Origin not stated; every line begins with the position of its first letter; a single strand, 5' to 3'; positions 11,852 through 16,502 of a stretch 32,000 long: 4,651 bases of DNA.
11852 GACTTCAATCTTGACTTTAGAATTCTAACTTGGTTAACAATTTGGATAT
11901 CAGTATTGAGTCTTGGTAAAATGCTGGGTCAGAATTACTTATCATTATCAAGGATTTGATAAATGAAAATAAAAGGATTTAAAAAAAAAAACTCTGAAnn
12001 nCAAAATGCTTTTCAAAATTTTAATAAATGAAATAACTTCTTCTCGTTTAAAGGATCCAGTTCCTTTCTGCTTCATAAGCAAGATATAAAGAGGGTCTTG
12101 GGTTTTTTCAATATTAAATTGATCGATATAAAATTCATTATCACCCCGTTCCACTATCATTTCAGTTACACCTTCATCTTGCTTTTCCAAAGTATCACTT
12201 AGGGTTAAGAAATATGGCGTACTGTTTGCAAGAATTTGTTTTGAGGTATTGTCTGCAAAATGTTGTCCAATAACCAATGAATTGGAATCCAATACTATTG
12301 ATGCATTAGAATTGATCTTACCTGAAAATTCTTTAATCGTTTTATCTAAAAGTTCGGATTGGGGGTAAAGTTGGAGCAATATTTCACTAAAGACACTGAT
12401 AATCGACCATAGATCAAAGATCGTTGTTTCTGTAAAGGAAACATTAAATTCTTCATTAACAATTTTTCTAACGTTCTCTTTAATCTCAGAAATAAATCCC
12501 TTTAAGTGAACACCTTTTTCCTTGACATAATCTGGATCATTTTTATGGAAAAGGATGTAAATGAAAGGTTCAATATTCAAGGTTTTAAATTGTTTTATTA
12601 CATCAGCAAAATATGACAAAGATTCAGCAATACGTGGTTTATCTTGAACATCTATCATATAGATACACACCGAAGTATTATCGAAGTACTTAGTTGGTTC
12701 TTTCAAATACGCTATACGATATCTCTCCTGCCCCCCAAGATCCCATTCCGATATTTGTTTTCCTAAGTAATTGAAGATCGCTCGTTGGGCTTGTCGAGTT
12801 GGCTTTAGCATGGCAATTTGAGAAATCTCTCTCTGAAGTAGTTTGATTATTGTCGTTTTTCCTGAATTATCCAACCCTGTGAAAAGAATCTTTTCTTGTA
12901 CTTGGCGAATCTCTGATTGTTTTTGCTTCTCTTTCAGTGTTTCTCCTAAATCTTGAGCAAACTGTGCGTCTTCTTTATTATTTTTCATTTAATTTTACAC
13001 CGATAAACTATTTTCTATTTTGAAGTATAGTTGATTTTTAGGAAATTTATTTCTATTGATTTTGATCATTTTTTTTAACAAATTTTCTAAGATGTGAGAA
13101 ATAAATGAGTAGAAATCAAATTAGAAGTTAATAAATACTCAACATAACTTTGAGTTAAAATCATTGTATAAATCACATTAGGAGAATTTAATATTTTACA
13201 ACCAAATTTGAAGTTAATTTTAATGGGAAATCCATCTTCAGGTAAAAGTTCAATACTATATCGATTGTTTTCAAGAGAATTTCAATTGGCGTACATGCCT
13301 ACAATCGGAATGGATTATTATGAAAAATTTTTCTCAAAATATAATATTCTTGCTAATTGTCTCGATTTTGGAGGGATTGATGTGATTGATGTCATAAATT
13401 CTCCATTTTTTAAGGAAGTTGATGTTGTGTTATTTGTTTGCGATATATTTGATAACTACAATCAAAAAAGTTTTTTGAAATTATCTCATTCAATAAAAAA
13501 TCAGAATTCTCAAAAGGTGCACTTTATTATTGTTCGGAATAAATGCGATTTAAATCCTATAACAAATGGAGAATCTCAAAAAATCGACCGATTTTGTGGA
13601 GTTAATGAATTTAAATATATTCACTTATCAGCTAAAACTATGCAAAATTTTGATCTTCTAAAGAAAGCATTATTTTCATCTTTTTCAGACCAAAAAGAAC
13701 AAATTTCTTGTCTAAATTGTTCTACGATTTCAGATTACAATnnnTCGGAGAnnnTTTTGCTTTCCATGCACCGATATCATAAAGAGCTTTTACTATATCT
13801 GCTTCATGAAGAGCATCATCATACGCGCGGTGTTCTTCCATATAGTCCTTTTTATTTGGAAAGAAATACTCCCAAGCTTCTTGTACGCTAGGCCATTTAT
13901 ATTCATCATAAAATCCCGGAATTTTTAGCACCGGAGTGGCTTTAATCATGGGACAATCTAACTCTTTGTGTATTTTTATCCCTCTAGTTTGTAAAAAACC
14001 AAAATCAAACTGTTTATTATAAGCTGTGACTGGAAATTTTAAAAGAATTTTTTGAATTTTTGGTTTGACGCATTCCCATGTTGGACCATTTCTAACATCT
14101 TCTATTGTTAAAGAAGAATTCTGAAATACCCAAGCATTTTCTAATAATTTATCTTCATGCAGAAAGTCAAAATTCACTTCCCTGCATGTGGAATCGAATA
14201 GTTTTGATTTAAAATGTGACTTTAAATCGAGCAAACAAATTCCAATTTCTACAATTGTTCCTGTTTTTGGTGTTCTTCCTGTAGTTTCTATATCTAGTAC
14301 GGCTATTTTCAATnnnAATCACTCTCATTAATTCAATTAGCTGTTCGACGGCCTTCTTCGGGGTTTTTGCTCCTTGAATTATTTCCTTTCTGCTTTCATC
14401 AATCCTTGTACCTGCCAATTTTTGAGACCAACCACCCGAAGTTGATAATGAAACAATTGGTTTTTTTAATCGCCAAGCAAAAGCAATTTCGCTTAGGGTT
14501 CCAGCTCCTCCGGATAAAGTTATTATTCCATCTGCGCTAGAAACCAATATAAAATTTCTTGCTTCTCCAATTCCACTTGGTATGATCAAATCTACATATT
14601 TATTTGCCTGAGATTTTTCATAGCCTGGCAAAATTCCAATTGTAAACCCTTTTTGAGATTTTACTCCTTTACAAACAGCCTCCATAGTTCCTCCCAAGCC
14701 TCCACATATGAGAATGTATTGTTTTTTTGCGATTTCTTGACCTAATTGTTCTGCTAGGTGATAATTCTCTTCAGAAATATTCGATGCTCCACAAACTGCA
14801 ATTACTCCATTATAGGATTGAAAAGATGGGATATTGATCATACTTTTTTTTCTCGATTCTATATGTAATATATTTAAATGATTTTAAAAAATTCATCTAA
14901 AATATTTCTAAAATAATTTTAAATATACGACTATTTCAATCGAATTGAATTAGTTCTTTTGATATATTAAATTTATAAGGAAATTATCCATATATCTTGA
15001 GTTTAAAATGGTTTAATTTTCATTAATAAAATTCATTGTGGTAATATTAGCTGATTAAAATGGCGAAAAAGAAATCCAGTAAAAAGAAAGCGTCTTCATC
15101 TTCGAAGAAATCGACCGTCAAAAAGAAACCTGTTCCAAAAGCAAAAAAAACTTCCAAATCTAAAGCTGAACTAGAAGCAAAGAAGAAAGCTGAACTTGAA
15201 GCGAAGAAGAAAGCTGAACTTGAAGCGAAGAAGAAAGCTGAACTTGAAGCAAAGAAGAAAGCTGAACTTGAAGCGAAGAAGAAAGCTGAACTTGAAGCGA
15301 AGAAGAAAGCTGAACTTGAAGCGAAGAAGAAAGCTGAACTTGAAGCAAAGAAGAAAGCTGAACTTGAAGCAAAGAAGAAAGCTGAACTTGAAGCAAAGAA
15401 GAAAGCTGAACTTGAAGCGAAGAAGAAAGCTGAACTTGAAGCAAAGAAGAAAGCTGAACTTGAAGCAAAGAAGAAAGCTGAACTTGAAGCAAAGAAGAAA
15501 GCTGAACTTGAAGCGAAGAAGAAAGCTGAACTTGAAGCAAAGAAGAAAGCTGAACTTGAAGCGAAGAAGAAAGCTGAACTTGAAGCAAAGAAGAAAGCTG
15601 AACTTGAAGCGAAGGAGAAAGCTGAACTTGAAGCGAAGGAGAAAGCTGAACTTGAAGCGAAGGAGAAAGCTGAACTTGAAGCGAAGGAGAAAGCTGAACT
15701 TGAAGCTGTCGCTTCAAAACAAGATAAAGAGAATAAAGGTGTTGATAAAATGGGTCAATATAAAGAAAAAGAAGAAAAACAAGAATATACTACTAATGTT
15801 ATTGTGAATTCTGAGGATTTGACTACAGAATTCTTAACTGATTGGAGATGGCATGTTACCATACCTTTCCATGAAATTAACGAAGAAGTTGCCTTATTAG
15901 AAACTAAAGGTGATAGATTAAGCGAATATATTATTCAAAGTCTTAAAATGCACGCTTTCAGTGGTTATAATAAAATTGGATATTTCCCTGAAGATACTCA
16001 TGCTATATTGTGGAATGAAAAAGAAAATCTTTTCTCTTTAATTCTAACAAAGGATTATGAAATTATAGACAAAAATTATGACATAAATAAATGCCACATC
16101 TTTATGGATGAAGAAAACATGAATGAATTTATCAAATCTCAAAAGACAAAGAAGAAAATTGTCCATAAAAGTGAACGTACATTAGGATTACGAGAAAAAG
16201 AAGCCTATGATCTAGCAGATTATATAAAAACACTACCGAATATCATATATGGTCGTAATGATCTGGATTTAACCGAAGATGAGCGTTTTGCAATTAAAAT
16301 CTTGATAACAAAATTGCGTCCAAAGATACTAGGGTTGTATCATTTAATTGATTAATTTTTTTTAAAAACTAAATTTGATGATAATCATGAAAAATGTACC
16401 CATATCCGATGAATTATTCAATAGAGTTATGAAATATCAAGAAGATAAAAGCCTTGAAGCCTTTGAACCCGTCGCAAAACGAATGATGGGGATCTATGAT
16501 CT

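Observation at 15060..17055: Two-gene unit: polybasic anchor, about 27-nm ER/K single-helix spacer and globular head, co-encoded with a roadblock-less Rag-like GTPase (candidate tether or split-Rag module)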

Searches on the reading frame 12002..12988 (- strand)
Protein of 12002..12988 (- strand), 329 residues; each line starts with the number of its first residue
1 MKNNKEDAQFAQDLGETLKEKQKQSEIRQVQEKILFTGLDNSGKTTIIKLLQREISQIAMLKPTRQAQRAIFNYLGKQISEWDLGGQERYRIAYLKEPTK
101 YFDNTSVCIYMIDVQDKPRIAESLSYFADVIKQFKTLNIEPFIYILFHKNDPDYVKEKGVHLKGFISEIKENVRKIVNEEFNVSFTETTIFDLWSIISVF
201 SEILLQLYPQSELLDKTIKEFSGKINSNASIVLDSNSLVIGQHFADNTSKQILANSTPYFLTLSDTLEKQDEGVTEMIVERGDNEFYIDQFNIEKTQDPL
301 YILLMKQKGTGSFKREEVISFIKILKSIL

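Call 7: search_protein_families(library=pfam, proteins=[window:12002-12988:-], max_evalue=0.01)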
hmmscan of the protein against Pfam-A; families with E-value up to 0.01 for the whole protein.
window:12002-12988:- (329 aa): 6 families
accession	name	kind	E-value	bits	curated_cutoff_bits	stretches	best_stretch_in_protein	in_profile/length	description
PF04670.18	Gtr1_RagA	-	5.1e-24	85.4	22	1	33-249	1-218/232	Gtr1/RagA G protein conserved region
PF00025.27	Arf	-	1.9e-19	70.3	22.3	1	29-161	12-137/174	ADP-ribosylation factor family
PF09439.16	SRPRB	-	1.1e-06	28.6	25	1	31-156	3-125/178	Signal recognition particle receptor beta subunit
PF01926.29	MMR_HSR1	-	1.1e-05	26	21.9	1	33-128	1-97/113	50S ribosome-binding GTPase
PF08477.19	Roc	-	1.3e-05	25.8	27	1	33-136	1-107/119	Ras of Complex, Roc, domain of DAPkinase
PF00503.26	G-alpha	-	0.0021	17.7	48.8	0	19-57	12-47/333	G-protein alpha subunit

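Call 84: search_solved_structures(query=window:12002-12988:-, max_evalue=0.001)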
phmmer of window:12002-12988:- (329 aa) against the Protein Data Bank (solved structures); distinct sequences matched with E-value up to 0.001: 187 (the best 60 are shown).
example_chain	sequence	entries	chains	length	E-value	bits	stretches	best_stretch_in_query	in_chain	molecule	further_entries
8yl2_A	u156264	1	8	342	4.1e-127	427.2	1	12-328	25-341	GTP-binding protein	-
8zla_A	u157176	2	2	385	1.2e-28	103.9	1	31-264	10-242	GTP-binding protein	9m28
1fzq_A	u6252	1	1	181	9e-13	51.7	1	30-142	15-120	ADP-RIBOSYLATION FACTOR-LIKE PROTEIN 3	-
7ok7_A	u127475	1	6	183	9.5e-13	51.7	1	31-142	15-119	ADP-ribosylation factor-like protein 3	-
4goj_A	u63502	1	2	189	9.9e-13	51.6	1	30-142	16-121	ADP-ribosylation factor-like protein 3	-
4zi2_A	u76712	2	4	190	1e-12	51.6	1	30-142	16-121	ADP-ribosylation factor-like protein 3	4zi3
3bh7_A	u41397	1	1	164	1.9e-12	50.7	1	32-142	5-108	ADP-ribosylation factor-like protein 3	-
5di3_A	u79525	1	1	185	2.5e-12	50.3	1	29-142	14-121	ADP-ribosylation factor-like protein 3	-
5de3_A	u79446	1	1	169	9.6e-12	48.4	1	33-142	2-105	ADP-ribosylation factor-like protein 3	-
3bh6_A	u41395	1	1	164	1.8e-11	47.5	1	32-142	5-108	ADP-ribosylation factor-like protein 3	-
6wj2_F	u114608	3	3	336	5.4e-11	45.9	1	29-245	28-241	Ras-related GTP-binding protein A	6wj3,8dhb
6ces_A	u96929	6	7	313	8.1e-11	45.3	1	30-245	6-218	Ras-related GTP-binding protein A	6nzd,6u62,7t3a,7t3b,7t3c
6ulg_F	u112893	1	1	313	3.9e-10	43.1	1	30-245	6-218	Ras-related GTP-binding protein A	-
6s6a_A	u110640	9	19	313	7.6e-10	42.1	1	30-245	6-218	Ras-related GTP-binding protein A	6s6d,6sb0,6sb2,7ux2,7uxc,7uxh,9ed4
6jwp_A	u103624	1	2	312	2.6e-09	40.4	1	31-248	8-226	GTP-binding protein GTR1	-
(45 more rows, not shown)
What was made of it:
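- Closest known: Rag/Gtr GTPases and Asgard Rag-like GTPases. Same: The neighbouring 329-aa gene is a LokiRagO orthologue (call 84).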

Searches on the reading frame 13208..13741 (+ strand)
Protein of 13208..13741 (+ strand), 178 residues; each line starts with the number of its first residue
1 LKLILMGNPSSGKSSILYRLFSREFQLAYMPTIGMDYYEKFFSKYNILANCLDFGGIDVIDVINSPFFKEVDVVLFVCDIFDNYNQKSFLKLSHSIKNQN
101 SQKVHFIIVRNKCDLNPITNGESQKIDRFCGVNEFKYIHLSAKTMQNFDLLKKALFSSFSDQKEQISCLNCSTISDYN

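Call 6: search_protein_families(library=pfam, proteins=[window:13208-13741:+], max_evalue=0.01)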
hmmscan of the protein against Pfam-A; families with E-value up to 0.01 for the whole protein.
window:13208-13741:+ (178 aa): 11 families
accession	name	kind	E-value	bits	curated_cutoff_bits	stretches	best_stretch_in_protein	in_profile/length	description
PF00071.28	Ras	-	1.5e-19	70.6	21.6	1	2-150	1-151/162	Ras family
PF08477.19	Roc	-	2.2e-14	54.1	27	1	2-114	1-119/119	Ras of Complex, Roc, domain of DAPkinase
PF00025.27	Arf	-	7.2e-13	48.8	22.3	1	1-134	15-144/174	ADP-ribosylation factor family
PF04670.18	Gtr1_RagA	-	1.3e-06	28.5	22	1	2-116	1-124/232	Gtr1/RagA G protein conserved region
PF01926.29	MMR_HSR1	-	3.5e-06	27.5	21.9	1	3-112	2-113/113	50S ribosome-binding GTPase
PF00350.29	Dynamin_N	-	0.0011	19.4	27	0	4-25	2-23/168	Dynamin family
PF03193.22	RsgA_GTPase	-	0.0021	18.4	30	0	70-157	22-106/174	RsgA GTPase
PF16897.10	MMR_HSR1_Xtn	-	0.0024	18.2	35.2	1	99-158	51-103/106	C-terminal region of MMR_HSR1 domain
PF21566.2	NagA_C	-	0.0049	17.2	27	1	60-116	42-93/118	Beta-N-acetylglucosaminidase, C-terminal domain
PF02421.24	FeoB_N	-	0.0068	16.4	27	0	2-59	2-59/156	Ferrous iron transport protein B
PF07931.18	CPT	-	0.0076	16.5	22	0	3-143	4-146/172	Chloramphenicol phosphotransferase-like protein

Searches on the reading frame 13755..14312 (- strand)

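Call 6: search_protein_families(library=pfam, proteins=[window:13755-14312:-], max_evalue=0.01)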
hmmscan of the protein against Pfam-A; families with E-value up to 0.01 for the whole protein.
window:13755-14312:- (186 aa): 3 families
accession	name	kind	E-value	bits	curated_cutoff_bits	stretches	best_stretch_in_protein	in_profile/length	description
PF00929.31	RNase_T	-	1.5e-08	35.8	24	1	5-172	2-162/164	Exonuclease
PF16473.11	Rv2179c-like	-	0.00024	21.3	27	1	5-177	4-176/177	3'-5' exoribonuclease Rv2179c-like domain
PF13482.12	RNase_H_2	-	0.0064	16.9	22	0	6-35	3-32/165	RNase_H superfamily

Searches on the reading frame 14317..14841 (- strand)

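Call 6: search_protein_families(library=pfam, proteins=[window:14317-14841:-], max_evalue=0.01)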
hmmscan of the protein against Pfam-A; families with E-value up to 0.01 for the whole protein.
window:14317-14841:- (175 aa): 4 families
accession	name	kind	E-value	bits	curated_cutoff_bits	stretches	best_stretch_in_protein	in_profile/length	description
PF18306.6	LDcluster4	-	3.4e-44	150.5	26.3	1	13-163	3-149/151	SLOG cluster4 family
PF03641.19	Lysine_decarbox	-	2.9e-08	34.4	27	1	53-125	1-75/131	Possible lysine decarboxylase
PF02481.21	DNA_processg_A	-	0.00034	20.3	29.6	1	10-73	43-106/212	DNA recombination-mediator protein A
PF00781.29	DAGK_cat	-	0.00035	20.6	23.6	0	27-73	41-89/125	Diacylglycerol kinase catalytic domain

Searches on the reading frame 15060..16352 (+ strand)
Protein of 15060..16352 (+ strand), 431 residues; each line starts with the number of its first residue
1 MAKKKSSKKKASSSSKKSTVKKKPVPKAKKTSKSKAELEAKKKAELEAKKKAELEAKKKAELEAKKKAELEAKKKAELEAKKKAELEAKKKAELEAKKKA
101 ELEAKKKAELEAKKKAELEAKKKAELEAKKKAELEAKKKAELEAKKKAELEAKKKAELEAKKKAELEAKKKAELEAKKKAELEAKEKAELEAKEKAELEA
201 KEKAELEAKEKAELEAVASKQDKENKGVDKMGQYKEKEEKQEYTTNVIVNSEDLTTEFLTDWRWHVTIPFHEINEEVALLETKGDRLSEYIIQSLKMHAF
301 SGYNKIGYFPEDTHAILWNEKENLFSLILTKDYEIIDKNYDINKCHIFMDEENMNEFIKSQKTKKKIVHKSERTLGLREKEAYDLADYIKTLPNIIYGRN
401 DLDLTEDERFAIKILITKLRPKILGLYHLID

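Call 6: search_protein_families(library=pfam, proteins=[window:15060-16352:+], max_evalue=0.01)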
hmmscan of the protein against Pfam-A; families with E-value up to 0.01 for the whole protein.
window:15060-16352:+ (431 aa): 1 family
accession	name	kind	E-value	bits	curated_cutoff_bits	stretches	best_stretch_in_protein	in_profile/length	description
PF10106.14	DUF2345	-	0.00031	21.1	30.7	0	118-213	24-115/151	Uncharacterized protein conserved in bacteria (DUF2345)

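Call 19: find_encoding_contigs(protein=window:15060-16352:+, flank=3000, max_places=4)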
Protein window:15060-16352:+ (431 aa): no gene with exactly this product is on record in the collection.

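Call 40: search_solved_structures(query=window:15060-16352:+, max_evalue=0.01)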
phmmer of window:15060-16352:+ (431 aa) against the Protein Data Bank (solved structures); distinct sequences matched with E-value up to 0.01: 5.
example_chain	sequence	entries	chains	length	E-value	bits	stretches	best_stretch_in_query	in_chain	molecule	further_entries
9hcj_V0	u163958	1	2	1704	1.7e-09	40.1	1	77-216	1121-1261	WD40-like domain-containing protein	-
11he_29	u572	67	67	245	6e-08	35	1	36-165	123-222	Large ribosomal subunit protein eL29 | eL29 | 60S ribosomal protein L29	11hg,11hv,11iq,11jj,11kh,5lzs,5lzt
7nfx_b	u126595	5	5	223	5.5e-07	31.9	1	36-153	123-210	60S ribosomal protein L29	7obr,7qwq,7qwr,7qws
6d90_b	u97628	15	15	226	4.1e-06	29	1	36-164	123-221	eL29 | 60S ribosomal protein L29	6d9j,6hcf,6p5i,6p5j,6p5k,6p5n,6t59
9ynu_B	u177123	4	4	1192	0.00034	22.7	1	15-216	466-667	Spt20-like SEP domain-containing protein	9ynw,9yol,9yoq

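Call 70: search_protein_families(library=ncbifam, proteins=[window:15060-16352:+], max_evalue=0.1)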
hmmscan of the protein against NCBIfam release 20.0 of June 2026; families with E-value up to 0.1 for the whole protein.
window:15060-16352:+ (431 aa): 3 families
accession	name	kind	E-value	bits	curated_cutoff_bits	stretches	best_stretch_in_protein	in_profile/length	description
TIGR02794.1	tolA_full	equivalog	1.8e-18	66.9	59.45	2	111-241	130-264/362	cell envelope integrity protein TolA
NF007065.0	PRK09510.1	equivalog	1.1e-17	64.1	213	3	75-155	162-245/387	cell envelope integrity protein TolA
TIGR00927.1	2A1904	subfamily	0.047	11.3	710.1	1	4-241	710-955/1209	K+-dependent Na+/Ca+ exchanger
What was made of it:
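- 15162..15706 (+): 24-bp coding tandem repeat, 22.7 copies = 181 aa of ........; candidate charged single alpha-helix, ~27 nm contour length. TolA domain-II-like composition (TIGR02794, 66.9 bits, call 70).
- On TolA: The TIGR02794 match is restricted to domain II, profile positions 130-264 of 362 (call 70).
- Closest known: TolA. Same: The repeat scores 66.9 bits against TIGR02794, above that model's cutoff, but only on domain II positions 130-264 (call 70).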
